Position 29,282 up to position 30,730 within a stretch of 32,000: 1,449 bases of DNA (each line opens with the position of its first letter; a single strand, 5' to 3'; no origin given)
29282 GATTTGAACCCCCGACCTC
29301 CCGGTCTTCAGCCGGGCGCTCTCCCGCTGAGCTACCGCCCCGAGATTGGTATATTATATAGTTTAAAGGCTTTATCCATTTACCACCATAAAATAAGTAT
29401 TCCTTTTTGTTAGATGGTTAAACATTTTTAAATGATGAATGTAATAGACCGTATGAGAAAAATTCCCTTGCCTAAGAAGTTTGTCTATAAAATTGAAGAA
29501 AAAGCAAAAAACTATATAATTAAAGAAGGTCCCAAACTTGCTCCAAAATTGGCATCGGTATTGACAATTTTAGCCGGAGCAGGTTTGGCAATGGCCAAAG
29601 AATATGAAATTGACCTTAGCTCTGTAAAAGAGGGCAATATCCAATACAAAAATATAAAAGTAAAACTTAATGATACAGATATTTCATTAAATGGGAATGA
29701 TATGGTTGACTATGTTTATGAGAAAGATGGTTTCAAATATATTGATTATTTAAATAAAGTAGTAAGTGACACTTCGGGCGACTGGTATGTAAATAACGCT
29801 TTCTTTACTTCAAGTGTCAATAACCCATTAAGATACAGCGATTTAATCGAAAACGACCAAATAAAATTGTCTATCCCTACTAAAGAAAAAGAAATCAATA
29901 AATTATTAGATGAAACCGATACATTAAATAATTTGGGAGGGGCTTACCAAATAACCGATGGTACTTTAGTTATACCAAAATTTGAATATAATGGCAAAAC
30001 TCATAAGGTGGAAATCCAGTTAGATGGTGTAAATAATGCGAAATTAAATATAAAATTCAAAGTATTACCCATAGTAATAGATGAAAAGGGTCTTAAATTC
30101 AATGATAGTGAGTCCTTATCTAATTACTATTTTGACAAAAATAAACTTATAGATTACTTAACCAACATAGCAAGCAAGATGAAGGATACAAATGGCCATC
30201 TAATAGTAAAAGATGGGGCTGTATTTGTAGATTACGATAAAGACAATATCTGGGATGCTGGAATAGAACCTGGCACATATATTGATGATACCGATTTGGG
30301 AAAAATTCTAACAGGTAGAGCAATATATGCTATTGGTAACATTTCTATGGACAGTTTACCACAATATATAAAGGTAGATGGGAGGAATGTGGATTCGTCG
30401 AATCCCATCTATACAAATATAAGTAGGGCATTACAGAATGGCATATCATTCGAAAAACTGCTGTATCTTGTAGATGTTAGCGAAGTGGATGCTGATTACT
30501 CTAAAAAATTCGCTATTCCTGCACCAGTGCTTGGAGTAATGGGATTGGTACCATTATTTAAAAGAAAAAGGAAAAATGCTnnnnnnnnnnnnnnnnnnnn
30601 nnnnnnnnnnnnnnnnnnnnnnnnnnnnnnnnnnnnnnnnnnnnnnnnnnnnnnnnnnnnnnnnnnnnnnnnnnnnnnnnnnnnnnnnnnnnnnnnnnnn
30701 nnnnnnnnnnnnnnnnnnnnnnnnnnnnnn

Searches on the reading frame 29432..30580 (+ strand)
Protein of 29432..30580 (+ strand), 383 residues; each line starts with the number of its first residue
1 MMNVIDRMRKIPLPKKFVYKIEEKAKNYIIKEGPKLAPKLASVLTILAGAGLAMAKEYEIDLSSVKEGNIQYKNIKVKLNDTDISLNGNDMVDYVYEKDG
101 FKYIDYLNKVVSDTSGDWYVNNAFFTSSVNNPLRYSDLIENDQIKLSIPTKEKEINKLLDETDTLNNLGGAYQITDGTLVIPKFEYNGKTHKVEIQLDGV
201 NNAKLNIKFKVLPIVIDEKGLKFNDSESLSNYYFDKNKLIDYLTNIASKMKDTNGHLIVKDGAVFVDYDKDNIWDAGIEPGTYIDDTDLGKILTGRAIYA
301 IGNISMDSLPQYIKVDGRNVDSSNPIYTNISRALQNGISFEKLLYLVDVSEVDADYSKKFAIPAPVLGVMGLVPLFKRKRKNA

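Call 37: find_encoding_contigs(protein=window:29432-30580:+, flank=10000, max_places=10)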
Protein window:29432-30580:+ (383 aa): 4 contigs read that carry it; 3 places shown.
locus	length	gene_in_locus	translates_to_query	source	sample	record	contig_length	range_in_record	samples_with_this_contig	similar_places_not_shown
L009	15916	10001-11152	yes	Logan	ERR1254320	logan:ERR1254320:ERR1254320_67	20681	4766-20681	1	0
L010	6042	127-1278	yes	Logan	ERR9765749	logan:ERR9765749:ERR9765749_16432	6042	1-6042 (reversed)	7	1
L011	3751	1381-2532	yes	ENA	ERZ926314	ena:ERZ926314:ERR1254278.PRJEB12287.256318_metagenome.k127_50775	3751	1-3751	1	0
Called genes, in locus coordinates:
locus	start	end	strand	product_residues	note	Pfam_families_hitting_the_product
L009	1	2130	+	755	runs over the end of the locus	PF00270:DEAD, PF13401:AAA_22 (weak), PF00271:Helicase_C, PF22590:Cas3-like_C_2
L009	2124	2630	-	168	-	PF01930:Cas_Cas4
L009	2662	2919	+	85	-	PF00675:Peptidase_M16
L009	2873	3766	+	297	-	PF05193:Peptidase_M16_C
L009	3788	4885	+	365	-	PF07992:Pyr_redox_2, PF21706:FCSD_central, PF07992:Pyr_redox_2 (weak)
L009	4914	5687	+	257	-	PF00483:NTP_transferase, PF12804:NTP_transf_3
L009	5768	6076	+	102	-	-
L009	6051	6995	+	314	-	-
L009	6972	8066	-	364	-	-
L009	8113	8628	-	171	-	-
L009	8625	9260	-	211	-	-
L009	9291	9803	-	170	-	PF22891:KH_PNO1_2nd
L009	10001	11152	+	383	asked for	-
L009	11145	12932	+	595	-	-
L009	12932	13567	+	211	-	-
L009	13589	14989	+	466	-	-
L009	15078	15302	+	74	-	-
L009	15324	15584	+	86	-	PF01780:Ribosomal_L37ae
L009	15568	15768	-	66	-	PF01423:LSM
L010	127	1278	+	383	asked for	-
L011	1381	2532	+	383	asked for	-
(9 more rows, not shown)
